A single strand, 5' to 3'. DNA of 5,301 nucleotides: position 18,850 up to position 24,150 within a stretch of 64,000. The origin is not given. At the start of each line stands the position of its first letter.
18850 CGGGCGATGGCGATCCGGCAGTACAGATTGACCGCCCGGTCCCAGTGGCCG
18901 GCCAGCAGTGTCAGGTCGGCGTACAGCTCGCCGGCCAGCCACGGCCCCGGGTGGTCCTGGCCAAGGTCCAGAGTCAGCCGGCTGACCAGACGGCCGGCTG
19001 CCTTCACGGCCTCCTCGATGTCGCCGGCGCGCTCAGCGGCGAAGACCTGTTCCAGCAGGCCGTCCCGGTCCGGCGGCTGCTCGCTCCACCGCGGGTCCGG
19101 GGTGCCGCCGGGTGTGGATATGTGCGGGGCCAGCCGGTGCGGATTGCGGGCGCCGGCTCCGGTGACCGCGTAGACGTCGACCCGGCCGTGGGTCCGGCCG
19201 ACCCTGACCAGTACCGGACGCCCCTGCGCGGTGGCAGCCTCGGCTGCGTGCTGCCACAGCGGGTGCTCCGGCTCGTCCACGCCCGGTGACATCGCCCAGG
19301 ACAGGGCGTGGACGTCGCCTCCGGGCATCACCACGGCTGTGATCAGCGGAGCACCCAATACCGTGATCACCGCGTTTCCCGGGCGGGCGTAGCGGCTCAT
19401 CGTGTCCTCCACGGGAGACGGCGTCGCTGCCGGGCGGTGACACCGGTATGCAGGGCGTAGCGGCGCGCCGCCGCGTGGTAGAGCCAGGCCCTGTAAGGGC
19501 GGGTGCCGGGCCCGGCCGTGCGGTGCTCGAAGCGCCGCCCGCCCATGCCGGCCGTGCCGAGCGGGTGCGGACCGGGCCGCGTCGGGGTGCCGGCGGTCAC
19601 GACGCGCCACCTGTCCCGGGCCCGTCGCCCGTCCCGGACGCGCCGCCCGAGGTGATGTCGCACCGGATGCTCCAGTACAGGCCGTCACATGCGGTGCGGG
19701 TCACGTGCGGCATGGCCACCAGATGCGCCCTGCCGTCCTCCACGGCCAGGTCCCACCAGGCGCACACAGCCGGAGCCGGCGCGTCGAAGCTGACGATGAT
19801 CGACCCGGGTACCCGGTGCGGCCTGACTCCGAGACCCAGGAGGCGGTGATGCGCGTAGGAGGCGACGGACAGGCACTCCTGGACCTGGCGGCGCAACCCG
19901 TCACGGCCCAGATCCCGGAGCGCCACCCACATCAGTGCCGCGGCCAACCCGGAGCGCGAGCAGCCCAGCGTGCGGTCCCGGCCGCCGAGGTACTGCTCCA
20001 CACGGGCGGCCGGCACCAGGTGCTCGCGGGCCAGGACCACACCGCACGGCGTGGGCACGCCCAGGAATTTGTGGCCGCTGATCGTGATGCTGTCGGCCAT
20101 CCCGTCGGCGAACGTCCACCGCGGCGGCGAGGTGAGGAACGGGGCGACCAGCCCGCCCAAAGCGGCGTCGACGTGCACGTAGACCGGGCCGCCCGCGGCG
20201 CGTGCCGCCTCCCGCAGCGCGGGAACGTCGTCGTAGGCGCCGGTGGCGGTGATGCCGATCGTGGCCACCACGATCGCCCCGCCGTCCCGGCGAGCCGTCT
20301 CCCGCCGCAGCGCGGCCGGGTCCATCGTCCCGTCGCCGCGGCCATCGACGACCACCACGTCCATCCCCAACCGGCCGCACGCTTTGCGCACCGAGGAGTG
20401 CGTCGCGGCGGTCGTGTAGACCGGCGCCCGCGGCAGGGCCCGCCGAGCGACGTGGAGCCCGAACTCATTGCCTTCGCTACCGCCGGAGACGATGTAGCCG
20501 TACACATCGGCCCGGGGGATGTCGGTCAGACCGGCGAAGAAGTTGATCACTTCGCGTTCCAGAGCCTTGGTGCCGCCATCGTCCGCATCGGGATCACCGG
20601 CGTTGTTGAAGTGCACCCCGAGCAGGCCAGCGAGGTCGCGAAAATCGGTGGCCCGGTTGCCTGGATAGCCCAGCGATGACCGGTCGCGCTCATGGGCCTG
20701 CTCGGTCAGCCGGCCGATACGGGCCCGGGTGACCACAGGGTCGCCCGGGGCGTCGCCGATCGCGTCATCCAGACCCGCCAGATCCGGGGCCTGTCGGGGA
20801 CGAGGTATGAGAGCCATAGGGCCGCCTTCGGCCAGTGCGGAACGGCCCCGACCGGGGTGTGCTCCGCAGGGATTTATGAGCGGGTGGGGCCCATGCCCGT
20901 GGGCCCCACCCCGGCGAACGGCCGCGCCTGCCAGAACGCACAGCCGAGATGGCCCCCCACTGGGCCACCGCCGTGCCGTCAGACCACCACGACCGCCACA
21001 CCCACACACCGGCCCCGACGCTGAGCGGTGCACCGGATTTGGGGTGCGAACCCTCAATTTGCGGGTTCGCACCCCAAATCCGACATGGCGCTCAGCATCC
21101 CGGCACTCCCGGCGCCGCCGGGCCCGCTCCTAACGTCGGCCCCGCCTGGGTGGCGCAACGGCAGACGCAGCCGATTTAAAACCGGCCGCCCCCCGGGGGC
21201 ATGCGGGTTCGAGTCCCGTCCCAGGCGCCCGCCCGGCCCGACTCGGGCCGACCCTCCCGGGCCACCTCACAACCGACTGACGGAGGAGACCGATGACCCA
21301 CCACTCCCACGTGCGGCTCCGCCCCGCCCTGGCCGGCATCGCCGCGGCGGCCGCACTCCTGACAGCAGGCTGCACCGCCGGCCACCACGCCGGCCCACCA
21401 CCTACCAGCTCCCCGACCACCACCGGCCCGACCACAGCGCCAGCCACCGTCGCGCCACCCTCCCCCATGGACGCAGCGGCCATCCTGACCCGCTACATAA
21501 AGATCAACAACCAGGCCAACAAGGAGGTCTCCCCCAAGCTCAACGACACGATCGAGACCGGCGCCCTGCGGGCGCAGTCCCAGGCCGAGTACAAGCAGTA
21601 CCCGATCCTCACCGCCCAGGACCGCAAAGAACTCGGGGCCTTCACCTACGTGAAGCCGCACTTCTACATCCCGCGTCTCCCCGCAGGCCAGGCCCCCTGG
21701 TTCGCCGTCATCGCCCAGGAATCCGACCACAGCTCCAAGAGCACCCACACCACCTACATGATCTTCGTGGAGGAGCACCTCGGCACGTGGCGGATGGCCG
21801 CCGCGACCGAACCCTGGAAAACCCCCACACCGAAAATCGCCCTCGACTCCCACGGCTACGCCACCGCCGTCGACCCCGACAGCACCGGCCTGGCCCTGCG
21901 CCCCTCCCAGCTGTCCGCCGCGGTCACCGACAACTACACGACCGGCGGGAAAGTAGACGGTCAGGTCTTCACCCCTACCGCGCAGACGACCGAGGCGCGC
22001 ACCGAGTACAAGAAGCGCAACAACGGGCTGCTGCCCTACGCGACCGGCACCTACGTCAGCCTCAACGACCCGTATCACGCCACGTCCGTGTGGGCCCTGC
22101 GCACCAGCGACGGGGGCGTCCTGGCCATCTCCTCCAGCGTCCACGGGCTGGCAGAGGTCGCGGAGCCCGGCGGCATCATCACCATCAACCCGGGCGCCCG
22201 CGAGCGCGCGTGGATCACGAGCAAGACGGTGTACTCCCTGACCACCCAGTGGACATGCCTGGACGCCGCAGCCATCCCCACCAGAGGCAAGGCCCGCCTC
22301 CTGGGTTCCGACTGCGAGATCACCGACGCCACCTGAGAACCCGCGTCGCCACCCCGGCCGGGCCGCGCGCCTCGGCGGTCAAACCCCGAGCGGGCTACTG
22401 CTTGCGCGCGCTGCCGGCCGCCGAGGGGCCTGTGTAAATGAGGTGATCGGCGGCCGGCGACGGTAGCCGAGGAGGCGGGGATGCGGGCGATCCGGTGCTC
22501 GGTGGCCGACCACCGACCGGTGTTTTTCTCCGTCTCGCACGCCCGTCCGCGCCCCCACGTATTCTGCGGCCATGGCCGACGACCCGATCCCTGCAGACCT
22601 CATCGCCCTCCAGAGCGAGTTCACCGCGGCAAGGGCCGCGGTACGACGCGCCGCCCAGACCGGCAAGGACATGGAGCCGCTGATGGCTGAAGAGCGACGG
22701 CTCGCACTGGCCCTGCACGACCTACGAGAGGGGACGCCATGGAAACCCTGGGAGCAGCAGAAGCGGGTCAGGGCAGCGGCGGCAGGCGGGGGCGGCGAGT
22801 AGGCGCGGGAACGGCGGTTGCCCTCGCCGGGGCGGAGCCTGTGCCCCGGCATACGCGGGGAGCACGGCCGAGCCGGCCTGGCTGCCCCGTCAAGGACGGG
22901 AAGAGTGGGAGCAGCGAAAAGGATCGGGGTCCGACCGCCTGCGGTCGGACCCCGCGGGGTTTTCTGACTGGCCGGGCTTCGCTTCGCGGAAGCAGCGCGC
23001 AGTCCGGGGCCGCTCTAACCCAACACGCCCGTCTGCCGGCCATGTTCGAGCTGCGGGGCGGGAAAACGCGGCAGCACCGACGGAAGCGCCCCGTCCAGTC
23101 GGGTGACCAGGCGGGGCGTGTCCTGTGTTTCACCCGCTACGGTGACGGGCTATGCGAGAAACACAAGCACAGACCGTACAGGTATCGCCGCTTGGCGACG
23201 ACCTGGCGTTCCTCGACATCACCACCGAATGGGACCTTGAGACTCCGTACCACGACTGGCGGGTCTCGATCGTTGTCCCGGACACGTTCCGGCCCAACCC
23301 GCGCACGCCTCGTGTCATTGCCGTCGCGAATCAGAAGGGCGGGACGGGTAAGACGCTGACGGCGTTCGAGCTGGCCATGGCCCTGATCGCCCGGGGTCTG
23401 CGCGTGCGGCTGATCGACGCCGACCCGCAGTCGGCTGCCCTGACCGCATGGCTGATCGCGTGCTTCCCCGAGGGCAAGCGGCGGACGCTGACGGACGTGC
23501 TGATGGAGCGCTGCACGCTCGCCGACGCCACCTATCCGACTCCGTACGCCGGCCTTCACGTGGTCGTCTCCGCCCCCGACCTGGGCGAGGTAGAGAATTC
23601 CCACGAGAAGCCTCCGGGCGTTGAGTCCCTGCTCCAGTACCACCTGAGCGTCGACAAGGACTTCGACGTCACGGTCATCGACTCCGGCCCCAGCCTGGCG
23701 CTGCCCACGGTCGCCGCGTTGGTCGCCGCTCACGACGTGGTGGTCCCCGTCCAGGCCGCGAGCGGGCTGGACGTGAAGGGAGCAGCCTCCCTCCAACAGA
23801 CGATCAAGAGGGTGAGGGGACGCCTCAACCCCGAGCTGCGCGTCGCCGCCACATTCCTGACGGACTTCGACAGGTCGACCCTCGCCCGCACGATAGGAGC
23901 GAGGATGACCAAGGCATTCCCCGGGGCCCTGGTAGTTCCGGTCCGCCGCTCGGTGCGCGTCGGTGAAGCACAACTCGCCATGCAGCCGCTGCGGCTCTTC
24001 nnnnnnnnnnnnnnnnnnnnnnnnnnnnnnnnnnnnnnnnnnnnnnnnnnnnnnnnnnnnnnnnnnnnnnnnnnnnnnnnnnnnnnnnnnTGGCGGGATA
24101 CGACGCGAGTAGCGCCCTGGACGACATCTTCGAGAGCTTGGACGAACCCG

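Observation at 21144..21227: Mobile-element-borne bldA-like tRNA-Leu(UAA)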

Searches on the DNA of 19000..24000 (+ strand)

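Call 6: search_dna_similar(query=window:19000-24000:+, collection=plasmids, mode=near)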
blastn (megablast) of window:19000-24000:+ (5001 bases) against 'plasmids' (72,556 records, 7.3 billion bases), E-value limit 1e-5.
Records with a match: 1; places in all: 1; records where one place covers at least 80% of the query: 0.
Best place of each record, by identity: 90-95% 1.
By first word of the organism name: Streptomyces 1.
By predicted mobility (MOB-suite, as given by PLSDB): non-mobilizable 1.
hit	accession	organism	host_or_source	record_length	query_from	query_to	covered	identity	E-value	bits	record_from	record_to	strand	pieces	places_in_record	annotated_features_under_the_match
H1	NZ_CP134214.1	Streptomyces janthinus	microorganism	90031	2142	2186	1%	91.1%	8e-6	62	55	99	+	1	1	none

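Call 16: search_dna_similar(query=window:21144-21227:+, collection=plasmids, mode=distant, max_evalue=0.01, max_rows=60)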
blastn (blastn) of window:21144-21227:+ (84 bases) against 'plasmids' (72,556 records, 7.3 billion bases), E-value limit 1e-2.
Records with a match: 8; places in all: 8; records where one place covers at least 80% of the query: 6.
Best place of each record, by identity: 80-90% 1; 60-80% 7.
By first word of the organism name: Streptomyces 4; Curtobacterium 1; Sphingomonas 1; Mycolicibacterium 1; Cupriavidus 1.
By predicted mobility (MOB-suite, as given by PLSDB): non-mobilizable 6; mobilizable 1; conjugative 1.
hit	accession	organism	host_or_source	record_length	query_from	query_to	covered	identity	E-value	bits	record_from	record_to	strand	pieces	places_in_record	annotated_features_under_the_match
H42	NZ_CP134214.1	Streptomyces janthinus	microorganism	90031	1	82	98%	78.0%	1e-9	68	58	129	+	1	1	none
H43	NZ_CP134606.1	Streptomyces sp. ITFR-21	Ips typographus,whole organism,Ips ...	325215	1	83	99%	77.1%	2e-8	65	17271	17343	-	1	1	none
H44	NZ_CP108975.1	Streptomyces platensis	-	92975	1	75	89%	84.0%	7e-13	80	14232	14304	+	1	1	none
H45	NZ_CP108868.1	Streptomyces sp. NBC_00829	-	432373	1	83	99%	73.8%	3e-5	55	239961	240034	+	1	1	none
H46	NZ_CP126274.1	Curtobacterium sp. MCBD17_040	-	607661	8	75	81%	78.9%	8e-6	55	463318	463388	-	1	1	none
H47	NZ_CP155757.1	Sphingomonas parapaucimobilis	Chinese cabbage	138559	7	75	82%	75.7%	4e-3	46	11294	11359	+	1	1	none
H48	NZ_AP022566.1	Mycolicibacterium alvei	-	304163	7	73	80%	75.4%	4e-3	46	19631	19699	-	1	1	none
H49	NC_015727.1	Cupriavidus necator N-1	soil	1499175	17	77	73%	77.0%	4e-3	46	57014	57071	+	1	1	record has no annotation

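Call 17: search_dna_similar(query=window:21144-21227:+, collection=phages, mode=distant, max_evalue=0.01, max_rows=40)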
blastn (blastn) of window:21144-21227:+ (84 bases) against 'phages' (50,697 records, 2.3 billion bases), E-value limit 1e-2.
Records with a match: 2; places in all: 2; records where one place covers at least 80% of the query: 2.
Best place of each record, by identity: 60-80% 2.
By first word of the organism name: Mycobacterium 2.
By host as written in the record: Mycobacterium smegmatis mc2 155 2.
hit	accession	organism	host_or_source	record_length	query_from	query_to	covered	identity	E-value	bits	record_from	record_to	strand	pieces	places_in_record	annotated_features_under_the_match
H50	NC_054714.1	Mycobacterium phage Phabba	Mycobacterium smegmatis mc2 155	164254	1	82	98%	74.4%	1e-4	51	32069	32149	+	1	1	tRNA-Leu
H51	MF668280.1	Mycobacterium phage Phabba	Mycobacterium smegmatis mc2 155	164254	1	82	98%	74.4%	1e-4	51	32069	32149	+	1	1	tRNA-Leu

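Call 18: get_annotated_region(hit=H43, flank=20000)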
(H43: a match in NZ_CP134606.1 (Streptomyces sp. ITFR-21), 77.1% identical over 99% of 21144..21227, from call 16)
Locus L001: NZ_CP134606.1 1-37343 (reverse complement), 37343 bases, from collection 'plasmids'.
description: Streptomyces sp. ITFR-21 plasmid pSITFR-21a, complete sequence
organism: Streptomyces sp. ITFR-21 (NCBI taxid 3075199)
taxonomy: Bacteria; Actinomycetota; Actinomycetes; Kitasatosporales; Streptomycetaceae; Streptomyces; Streptomyces sp. ITFR-21
host: -; source: Ips typographus,whole organism,Ips typographus collected in traps around Schauinsland mountain; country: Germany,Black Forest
typing (MOB-suite, as given by PLSDB): non-mobilizable
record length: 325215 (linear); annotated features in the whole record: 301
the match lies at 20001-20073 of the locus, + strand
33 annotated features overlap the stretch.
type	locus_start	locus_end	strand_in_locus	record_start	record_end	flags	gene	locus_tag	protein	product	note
CDS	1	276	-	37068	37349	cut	-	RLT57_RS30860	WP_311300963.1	hypothetical protein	-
CDS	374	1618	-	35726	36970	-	-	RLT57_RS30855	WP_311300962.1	hypothetical protein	-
CDS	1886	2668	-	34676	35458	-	-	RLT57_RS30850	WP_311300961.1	hypothetical protein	-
CDS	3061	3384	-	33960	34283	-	-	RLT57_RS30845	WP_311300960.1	hypothetical protein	-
CDS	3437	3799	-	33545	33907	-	-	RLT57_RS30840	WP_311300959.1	SH3 domain-containing protein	-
CDS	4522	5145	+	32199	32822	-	-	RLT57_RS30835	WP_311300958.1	hypothetical protein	-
CDS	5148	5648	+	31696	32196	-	-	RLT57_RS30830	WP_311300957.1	hypothetical protein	-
CDS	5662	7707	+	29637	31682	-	-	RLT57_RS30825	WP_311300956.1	hypothetical protein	-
CDS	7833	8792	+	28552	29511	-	-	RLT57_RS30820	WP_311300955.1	hypothetical protein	-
CDS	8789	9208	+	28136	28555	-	-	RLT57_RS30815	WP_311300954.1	hypothetical protein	-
CDS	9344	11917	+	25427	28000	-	-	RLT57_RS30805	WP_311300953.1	DNA methyltransferase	GO:0006306 - DNA methylation [Evidence IEA]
CDS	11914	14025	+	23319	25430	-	-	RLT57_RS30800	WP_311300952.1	ATP-binding protein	-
CDS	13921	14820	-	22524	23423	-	-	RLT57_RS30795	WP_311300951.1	hypothetical protein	-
CDS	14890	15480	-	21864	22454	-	-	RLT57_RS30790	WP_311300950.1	hypothetical protein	-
CDS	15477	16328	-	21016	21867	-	-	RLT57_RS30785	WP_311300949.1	glycosyltransferase family A protein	-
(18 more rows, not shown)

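Call 19: get_annotated_region(hit=H42, flank=8000)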
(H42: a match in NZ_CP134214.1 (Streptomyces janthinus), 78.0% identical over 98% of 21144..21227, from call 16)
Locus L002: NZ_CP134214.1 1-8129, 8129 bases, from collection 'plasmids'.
description: Streptomyces janthinus strain JCM 4387 plasmid punmamed1, complete sequence
organism: Streptomyces janthinus (NCBI taxid 67308)
taxonomy: Bacteria; Actinomycetota; Actinomycetes; Kitasatosporales; Streptomycetaceae; Streptomyces; Streptomyces janthinus
host: -; source: microorganism; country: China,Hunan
typing (MOB-suite, as given by PLSDB): non-mobilizable
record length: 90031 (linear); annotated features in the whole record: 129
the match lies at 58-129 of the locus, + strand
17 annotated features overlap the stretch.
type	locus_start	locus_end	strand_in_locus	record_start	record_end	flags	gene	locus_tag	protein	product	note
CDS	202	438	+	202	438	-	-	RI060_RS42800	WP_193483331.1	hypothetical protein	-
CDS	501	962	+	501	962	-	-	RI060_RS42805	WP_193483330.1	helix-turn-helix domain-containing protein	-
CDS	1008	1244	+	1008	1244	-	-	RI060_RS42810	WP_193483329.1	hypothetical protein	-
CDS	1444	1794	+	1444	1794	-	-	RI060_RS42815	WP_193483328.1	hypothetical protein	-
CDS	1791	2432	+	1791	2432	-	-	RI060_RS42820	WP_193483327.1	NERD domain-containing protein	-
CDS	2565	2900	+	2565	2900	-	-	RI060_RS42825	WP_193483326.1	DUF6233 domain-containing protein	-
CDS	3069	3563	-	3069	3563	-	-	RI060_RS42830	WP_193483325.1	hypothetical protein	-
CDS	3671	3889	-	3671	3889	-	-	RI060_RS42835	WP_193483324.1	hypothetical protein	-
CDS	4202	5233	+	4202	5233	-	-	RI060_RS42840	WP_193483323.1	LuxR C-terminal-related transcriptional regulator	GO:0006355 - regulation of DNA-templated transcription [Evidence IEA]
CDS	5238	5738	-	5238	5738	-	-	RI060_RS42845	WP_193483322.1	hypothetical protein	-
CDS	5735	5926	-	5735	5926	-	-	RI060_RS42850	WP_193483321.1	hypothetical protein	-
CDS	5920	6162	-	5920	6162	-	-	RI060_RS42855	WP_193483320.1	hypothetical protein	-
CDS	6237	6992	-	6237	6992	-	-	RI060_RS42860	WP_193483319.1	hypothetical protein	-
CDS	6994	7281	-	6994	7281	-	-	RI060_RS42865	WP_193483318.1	hypothetical protein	-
CDS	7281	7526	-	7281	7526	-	-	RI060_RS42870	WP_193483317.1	DUF6011 domain-containing protein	-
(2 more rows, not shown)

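Call 20: get_annotated_region(hit=H44, flank=8000)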
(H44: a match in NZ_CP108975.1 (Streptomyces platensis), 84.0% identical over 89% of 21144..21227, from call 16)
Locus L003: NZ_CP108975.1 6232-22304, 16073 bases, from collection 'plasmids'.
description: Streptomyces platensis strain NBC_00734 plasmid unnamed1, complete sequence
organism: Streptomyces platensis (NCBI taxid 58346)
taxonomy: Bacteria; Actinomycetota; Actinomycetes; Kitasatosporales; Streptomycetaceae; Streptomyces; Streptomyces platensis
host: -; source: -; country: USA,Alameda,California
typing (MOB-suite, as given by PLSDB): non-mobilizable
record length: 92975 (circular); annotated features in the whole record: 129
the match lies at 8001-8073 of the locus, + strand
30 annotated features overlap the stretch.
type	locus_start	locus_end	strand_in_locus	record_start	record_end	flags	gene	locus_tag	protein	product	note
CDS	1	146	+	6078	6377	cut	-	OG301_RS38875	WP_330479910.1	hypothetical protein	-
CDS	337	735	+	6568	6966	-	-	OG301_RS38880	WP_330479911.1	hypothetical protein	-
CDS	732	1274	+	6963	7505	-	-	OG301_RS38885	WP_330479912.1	RusA family crossover junction endodeoxyribonuclease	GO:0006310 - DNA recombination [Evidence IEA]; GO:0006281 - DNA repair [Evidence IEA]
CDS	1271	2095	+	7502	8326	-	-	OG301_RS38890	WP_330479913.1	HNH endonuclease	-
CDS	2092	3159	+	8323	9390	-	-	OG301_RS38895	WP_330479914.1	WhiB family transcriptional regulator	-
CDS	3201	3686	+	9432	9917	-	ssb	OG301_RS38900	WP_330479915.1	single-stranded DNA-binding protein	GO:0006310 - DNA recombination [Evidence IEA]; GO:0006281 - DNA repair [Evidence IEA]; GO:0006260 - DNA replication ...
CDS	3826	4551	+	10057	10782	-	-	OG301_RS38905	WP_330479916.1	hypothetical protein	-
CDS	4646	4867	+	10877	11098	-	-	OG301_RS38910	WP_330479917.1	hypothetical protein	-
CDS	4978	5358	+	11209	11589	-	-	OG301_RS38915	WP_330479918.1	hypothetical protein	-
CDS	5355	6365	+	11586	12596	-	-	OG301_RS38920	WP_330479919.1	methyltransferase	-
CDS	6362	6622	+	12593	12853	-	-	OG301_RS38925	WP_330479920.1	hypothetical protein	-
CDS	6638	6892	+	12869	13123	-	-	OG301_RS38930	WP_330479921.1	hypothetical protein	-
CDS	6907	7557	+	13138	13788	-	-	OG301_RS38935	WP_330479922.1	hypothetical protein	-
CDS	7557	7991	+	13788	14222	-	-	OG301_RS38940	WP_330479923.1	hypothetical protein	-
CDS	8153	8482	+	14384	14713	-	-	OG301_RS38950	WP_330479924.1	hypothetical protein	-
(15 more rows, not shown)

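Call 21: get_annotated_region(hit=H45, flank=8000)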
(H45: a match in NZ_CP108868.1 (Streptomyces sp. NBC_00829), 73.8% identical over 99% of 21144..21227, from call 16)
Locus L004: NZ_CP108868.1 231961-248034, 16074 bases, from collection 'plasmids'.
description: Streptomyces sp. NBC_00829 plasmid unnamed1, complete sequence
organism: Streptomyces sp. NBC_00829 (NCBI taxid 2903679)
taxonomy: Bacteria; Actinomycetota; Actinomycetes; Kitasatosporales; Streptomycetaceae; Streptomyces; Streptomyces sp. NBC 00829
host: -; source: -; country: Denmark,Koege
typing (MOB-suite, as given by PLSDB): mobilizable; relaxase MOBP
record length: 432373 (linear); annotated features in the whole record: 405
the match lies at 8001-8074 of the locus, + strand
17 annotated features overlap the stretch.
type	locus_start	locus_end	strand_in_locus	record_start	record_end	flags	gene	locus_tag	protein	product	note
CDS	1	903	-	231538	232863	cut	-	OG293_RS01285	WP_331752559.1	cytochrome P450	-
CDS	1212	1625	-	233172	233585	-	-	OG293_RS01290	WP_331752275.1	BlaI/MecI/CopY family transcriptional regulator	GO:0045892 - negative regulation of DNA-templated transcription [Evidence IEA]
CDS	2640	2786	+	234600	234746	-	-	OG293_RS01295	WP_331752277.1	hypothetical protein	-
CDS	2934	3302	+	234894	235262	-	-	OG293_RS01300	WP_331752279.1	SH3 domain-containing protein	-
CDS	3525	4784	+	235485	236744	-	-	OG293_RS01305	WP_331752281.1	MFS transporter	GO:0055085 - transmembrane transport [Evidence IEA]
CDS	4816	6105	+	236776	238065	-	-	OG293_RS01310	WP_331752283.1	ATP-grasp domain-containing protein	-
CDS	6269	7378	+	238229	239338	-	-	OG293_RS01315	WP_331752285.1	GNAT family N-acetyltransferase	-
CDS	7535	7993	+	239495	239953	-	-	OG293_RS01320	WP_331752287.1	hypothetical protein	-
CDS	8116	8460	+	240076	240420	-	-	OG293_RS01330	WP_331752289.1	hypothetical protein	-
CDS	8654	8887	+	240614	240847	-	-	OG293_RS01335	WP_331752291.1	hypothetical protein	-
CDS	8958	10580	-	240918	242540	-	-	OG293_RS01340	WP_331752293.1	hypothetical protein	-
CDS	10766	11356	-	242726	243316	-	-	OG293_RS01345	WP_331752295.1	DUF6461 domain-containing protein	-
CDS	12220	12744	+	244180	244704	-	-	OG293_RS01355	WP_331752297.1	hypothetical protein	-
CDS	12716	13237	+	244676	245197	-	-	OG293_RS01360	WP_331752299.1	hypothetical protein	-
CDS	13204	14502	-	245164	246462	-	-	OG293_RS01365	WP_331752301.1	MFS transporter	GO:0055085 - transmembrane transport [Evidence IEA]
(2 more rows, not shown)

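Call 41: search_dna_similar(query=L001:18323-18407:-, collection=plasmids, mode=distant, max_evalue=0.01, max_rows=60)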
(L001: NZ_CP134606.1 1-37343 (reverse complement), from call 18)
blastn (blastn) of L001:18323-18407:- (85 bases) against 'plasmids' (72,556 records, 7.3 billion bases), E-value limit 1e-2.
Records with a match: 21; places in all: 27; records where one place covers at least 80% of the query: 20.
Best place of each record, by identity: >=99% 1; 80-90% 12; 60-80% 8.
By first word of the organism name: Streptomyces 13; Acinetobacter 4; Curtobacterium 2; Pseudomonas 1; Ralstonia 1.
By predicted mobility (MOB-suite, as given by PLSDB): non-mobilizable 13; mobilizable 7; conjugative 1.
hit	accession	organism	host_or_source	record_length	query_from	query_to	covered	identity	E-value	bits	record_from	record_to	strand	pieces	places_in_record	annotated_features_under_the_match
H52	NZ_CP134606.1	Streptomyces sp. ITFR-21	Ips typographus,whole organism,Ips ...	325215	1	85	100%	100.0%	1e-35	154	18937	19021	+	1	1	none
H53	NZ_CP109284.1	Streptomyces anulatus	-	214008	1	85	100%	87.1%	2e-19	101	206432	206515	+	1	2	PhlD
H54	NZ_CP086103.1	Streptomyces anulatus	Peperomia dindygulensis Miq.,cell ...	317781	1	83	98%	86.7%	2e-19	101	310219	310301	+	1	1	none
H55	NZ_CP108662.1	Streptomyces anulatus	-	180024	1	83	98%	86.7%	8e-19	100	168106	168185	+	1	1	none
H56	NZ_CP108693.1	Streptomyces anulatus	-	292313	1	83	98%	85.5%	1e-17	95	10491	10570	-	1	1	none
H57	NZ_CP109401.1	Streptomyces anulatus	-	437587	1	83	98%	84.3%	1e-16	92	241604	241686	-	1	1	none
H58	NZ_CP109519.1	Streptomyces anulatus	-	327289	1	83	98%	83.3%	2e-14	84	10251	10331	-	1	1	PhlD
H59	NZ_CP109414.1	Streptomyces anulatus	-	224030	1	83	98%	83.3%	2e-14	84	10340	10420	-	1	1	PhlD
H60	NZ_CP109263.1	Streptomyces anulatus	-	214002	1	83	98%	83.3%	2e-14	84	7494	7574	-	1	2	PhlD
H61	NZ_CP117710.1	Streptomyces sp. MMBL 11-1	marine sponge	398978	1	83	98%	83.1%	5e-15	86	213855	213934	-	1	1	none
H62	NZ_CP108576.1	Streptomyces microflavus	-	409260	2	82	95%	84.0%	2e-14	85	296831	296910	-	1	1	none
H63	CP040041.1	Acinetobacter baumannii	Homo sapiens,blood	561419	1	83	98%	76.5%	8e-6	55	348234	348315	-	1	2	none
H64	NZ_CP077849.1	Acinetobacter baumannii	Homo sapiens,Rectal swab_P28_BU14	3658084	1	83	98%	76.5%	8e-6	55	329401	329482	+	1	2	none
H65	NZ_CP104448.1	Acinetobacter baumannii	Homo sapiens,sputum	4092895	1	83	98%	76.5%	8e-6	55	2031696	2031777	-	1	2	none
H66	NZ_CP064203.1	Acinetobacter baumannii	Homo sapiens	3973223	1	83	98%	76.5%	8e-6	55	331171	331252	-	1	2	none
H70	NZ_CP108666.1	Streptomyces globisporus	-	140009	9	83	88%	82.7%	4e-10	71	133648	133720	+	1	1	none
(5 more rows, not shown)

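Call 66: get_annotated_region(hit=H53, flank=3000)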
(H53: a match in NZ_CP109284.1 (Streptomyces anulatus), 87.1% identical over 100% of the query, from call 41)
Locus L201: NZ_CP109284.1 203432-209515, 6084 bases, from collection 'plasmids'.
description: Streptomyces anulatus strain NBC 01626 plasmid unnamed1, complete sequence
organism: Streptomyces anulatus (NCBI taxid 1892)
taxonomy: Bacteria; Actinomycetota; Actinomycetes; Kitasatosporales; Streptomycetaceae; Streptomyces; Streptomyces anulatus
host: -; source: -; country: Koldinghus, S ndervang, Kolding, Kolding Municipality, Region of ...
typing (MOB-suite, as given by PLSDB): mobilizable; relaxase MOBF
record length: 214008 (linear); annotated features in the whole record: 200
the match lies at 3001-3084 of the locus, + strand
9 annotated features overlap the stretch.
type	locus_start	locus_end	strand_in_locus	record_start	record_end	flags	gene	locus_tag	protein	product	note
CDS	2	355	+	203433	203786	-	-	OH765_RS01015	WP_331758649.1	hypothetical protein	-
CDS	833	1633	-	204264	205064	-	-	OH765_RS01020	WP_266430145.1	helix-turn-helix domain-containing protein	-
CDS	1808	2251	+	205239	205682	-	-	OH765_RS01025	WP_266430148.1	ATP-binding protein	-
CDS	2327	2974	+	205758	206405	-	-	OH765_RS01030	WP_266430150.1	ScbR family autoregulator-binding transcription factor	-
CDS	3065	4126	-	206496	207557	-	-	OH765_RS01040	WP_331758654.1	PhlD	-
CDS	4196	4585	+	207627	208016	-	-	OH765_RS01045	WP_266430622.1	hypothetical protein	-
CDS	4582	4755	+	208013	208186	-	-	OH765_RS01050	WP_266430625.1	hypothetical protein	-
CDS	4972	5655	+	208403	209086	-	-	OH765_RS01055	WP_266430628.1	hypothetical protein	-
CDS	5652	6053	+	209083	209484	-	-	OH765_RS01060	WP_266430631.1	MarR family transcriptional regulator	-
